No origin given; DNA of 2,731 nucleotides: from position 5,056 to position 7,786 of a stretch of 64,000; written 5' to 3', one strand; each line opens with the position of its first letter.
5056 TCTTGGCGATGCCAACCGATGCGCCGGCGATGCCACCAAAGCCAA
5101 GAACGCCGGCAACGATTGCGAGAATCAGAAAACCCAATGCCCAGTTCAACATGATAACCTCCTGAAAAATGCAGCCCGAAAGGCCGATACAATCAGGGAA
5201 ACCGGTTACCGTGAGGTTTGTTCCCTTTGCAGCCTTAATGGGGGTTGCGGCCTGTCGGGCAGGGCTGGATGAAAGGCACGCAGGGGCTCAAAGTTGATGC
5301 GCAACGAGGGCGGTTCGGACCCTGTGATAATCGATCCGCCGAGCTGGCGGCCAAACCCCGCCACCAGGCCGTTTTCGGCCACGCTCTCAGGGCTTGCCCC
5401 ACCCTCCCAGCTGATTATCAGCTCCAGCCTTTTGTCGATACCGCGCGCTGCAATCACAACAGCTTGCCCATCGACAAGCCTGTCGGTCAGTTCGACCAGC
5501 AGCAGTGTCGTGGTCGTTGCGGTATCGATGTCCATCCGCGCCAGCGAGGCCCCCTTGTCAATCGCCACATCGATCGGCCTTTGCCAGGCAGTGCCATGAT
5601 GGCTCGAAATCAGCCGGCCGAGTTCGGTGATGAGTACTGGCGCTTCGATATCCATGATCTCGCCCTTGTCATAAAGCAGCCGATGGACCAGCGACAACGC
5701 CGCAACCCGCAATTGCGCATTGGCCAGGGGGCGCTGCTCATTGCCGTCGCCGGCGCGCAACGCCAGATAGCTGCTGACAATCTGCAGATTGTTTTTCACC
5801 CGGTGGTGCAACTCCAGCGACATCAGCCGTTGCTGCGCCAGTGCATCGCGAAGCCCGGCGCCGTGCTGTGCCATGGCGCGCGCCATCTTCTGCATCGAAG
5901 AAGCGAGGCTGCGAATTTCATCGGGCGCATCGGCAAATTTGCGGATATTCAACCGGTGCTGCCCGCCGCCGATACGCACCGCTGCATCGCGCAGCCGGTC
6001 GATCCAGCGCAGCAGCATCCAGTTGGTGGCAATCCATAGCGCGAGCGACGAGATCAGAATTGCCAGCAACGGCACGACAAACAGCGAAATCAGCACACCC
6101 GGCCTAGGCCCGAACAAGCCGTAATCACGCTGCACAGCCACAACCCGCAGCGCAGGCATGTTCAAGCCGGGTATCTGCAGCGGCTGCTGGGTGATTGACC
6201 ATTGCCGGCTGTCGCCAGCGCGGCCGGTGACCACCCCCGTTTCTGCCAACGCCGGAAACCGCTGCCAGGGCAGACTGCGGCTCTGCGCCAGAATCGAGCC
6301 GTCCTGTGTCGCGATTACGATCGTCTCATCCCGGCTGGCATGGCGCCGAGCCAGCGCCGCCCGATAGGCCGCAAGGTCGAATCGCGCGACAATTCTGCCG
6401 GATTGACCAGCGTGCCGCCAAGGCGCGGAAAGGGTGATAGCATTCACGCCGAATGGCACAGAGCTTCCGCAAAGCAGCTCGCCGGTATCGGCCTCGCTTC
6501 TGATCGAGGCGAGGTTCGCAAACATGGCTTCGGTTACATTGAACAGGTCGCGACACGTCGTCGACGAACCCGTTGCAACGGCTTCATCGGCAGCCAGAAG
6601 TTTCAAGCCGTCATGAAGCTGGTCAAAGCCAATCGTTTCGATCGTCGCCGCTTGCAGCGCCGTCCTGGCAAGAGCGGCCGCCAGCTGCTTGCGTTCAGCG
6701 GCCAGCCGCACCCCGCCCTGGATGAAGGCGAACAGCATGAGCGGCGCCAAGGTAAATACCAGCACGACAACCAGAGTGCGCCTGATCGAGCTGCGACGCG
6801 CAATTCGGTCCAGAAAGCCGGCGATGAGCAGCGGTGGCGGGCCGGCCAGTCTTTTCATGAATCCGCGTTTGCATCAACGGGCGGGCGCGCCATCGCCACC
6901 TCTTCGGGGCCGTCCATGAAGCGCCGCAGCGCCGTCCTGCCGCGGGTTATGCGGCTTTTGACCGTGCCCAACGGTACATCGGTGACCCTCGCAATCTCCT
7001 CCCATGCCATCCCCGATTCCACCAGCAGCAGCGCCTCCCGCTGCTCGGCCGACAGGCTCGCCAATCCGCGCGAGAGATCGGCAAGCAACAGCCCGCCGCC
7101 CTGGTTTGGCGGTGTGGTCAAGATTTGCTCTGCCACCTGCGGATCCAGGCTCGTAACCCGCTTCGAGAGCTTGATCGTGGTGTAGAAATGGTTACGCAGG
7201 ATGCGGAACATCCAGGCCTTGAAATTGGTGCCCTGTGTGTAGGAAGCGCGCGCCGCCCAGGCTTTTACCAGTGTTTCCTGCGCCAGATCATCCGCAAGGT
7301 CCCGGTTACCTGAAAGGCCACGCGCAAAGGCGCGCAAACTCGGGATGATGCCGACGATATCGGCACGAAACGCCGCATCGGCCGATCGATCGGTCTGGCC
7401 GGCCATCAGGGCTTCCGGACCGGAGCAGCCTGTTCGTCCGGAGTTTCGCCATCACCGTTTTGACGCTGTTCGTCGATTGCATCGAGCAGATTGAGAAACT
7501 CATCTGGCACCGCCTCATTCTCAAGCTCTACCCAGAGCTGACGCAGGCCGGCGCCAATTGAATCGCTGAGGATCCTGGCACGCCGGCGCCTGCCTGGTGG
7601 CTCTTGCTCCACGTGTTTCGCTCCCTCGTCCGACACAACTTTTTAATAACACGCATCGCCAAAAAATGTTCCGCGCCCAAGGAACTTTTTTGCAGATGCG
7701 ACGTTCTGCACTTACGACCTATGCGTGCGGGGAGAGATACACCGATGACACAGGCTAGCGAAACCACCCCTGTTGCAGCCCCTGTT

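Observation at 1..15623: Complete general-stress-response circuit plus its regulon packaged in a tRNA-anchored, lower-GC block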

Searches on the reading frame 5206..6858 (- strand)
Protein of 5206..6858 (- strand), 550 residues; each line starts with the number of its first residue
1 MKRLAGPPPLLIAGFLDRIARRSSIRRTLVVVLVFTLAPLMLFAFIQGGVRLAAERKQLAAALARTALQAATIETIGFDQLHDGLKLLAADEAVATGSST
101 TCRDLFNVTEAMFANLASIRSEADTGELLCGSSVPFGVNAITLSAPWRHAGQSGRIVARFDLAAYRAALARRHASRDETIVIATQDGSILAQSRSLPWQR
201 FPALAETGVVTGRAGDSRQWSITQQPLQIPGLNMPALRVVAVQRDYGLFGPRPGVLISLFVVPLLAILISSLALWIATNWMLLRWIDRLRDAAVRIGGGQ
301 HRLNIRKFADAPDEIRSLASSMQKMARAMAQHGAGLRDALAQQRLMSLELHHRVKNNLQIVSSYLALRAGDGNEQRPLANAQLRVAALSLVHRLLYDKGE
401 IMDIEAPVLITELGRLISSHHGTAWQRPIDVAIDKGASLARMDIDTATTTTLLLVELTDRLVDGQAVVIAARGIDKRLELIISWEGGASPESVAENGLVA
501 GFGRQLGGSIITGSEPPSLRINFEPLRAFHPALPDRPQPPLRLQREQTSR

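Call 6: search_protein_families(library=pfam, proteins=[window:5206-6858:-], max_evalue=0.01)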
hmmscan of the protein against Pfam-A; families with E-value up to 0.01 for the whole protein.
window:5206-6858:- (550 aa): 3 families
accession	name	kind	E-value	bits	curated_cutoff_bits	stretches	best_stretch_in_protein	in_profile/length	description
PF07568.18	HisKA_2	-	6.9e-15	55.4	22.3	1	349-417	1-72/76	Histidine kinase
PF07536.20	HWE_HK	-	2.3e-05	25.5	22.8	1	349-399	1-52/83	HWE histidine kinase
PF00672.30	HAMP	-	5.2e-05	23.9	25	1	281-328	5-50/53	HAMP domain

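Call 61: search_protein_families(library=ncbifam, proteins=[window:5206-6858:-], max_evalue=0.001)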
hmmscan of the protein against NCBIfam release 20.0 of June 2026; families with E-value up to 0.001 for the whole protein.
window:5206-6858:- (550 aa): 4 families
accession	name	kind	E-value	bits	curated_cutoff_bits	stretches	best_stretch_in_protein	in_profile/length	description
NF051872.1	HisKinPhyk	equivalog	1.6e-28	99.6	750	1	155-427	150-431/537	sensor histidine kinase PhyK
NF038263.1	prot_phos_SiaA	equivalog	5.8e-06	25.1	700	1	259-350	313-399/658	biofilm regulation protein phosphatase SiaA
NF010077.0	PRK13559.1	subfamily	0.0001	21.3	361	1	337-411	164-238/364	hypothetical protein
NF052306.1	BluLightHisKinLov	equivalog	0.00011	21.3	450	1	341-399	147-204/334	blue-light-activated histidine kinase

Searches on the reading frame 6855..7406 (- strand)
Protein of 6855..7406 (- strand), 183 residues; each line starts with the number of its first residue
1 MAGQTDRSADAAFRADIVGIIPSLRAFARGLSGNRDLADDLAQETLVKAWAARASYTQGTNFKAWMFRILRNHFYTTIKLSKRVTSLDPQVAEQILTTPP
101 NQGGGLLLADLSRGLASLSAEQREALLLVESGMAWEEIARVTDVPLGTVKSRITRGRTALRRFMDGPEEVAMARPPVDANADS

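Call 7: search_protein_families(library=pfam, proteins=[window:6855-7406:-], max_evalue=0.01)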
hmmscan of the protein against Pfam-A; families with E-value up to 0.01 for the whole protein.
window:6855-7406:- (183 aa): 5 families
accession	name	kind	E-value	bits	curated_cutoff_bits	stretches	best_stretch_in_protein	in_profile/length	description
PF04542.20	Sigma70_r2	-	7e-14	51.8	24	1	22-79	7-66/71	Sigma-70 region 2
PF08281.18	Sigma70_r4_2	-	1.5e-12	47.4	25.7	1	111-160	4-54/54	Sigma-70, region 4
PF22029.2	PhyR_sigma2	-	2.9e-12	46.8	27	1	20-70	4-54/55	Sigma2 domain of PhyR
PF04545.22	Sigma70_r4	-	2.1e-06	27.6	24.1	1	115-161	2-49/50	Sigma-70, region 4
PF13384.12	HTH_23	-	0.01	16.1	24.6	0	122-151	7-36/50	Homeodomain-like domain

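Call 61: search_protein_families(library=ncbifam, proteins=[window:6855-7406:-], max_evalue=0.001)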
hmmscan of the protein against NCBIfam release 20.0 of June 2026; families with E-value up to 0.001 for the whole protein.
window:6855-7406:- (183 aa): 73 families (the best 25 are shown)
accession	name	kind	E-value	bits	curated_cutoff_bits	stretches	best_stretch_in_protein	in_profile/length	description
NF009199.0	PRK12547.1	subfamily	1.9e-43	148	219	1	9-164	4-160/184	RNA polymerase sigma factor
NF009198.0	PRK12546.1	equivalog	2.7e-40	138.1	270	1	11-169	7-166/188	RNA polymerase sigma factor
NF009169.0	PRK12516.1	equivalog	4.8e-40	137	321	1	7-164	6-164/188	RNA polymerase sigma factor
NF009192.0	PRK12540.1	equivalog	2.8e-34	118.3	307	1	10-163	4-158/182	RNA polymerase sigma factor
NF009164.0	PRK12511.1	equivalog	3.1e-34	118.1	185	1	14-167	7-162/182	RNA polymerase sigma factor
NF007229.0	PRK09647.1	equivalog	1.5e-21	76.7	265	1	28-166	61-204/220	RNA polymerase sigma factor SigE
TIGR02983.1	SigE-fam_strep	subfamily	7.7e-21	74.7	141.55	1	10-164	5-158/162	SigE family RNA polymerase sigma factor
TIGR02947.1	SigH_actino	hypoth_equivalog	5.1e-20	72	251.55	2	8-83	8-83/193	RNA polymerase sigma-70 factor, TIGR02947 family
NF007216.0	PRK09638.1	equivalog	5.2e-20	71.9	194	1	11-165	18-175/180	RNA polymerase sigma factor SigY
TIGR02989.1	Sig-70_gvs1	subfamily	1.3e-19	70.7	124.55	1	22-162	12-156/158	RNA polymerase sigma-70 factor, Rhodopirellula/Verrucomicrobium family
NF009166.1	PRK12513.1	equivalog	7.6e-19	68.2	206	1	25-163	36-185/193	RNA polymerase sigma factor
NF009185.0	PRK12533.1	equivalog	1e-18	67.8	248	1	26-168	44-197/231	RNA polymerase sigma factor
NF058625.1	sigma_PG0214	equivalog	3e-18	66.1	130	1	12-164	5-161/170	GFO_1088 family ECF-type sigma factor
NF004113.0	PRK05602.1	equivalog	4.2e-18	65.7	208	1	10-166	44-203/211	RNA polymerase sigma factor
NF009171.0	PRK12518.1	equivalog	9.8e-18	64.6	208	1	24-165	40-185/191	RNA polymerase sigma factor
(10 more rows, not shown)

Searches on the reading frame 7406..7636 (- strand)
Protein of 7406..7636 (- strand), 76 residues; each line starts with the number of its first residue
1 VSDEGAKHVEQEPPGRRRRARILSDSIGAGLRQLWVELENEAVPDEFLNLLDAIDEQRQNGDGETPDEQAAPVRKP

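Call 61: search_protein_families(library=ncbifam, proteins=[window:7406-7636:-], max_evalue=0.001)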
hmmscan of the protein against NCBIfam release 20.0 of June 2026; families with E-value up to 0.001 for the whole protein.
window:7406-7636:- (76 aa): 1 family
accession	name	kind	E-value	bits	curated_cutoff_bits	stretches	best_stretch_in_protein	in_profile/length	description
NF051865.1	antisigmaTNepR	equivalog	3e-08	33.4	100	1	20-59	20-59/61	anti-sigma T factor NepR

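Call 62: search_protein_families(library=pfam, proteins=[window:7406-7636:-], max_evalue=0.001)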
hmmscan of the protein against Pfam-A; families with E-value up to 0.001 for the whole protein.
window:7406-7636:- (76 aa): 1 family
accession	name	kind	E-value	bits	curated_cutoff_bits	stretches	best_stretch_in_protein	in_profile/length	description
PF18557.6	NepR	-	1.8e-08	34.3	25.7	1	26-57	3-34/35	Anti-sigma factor NepR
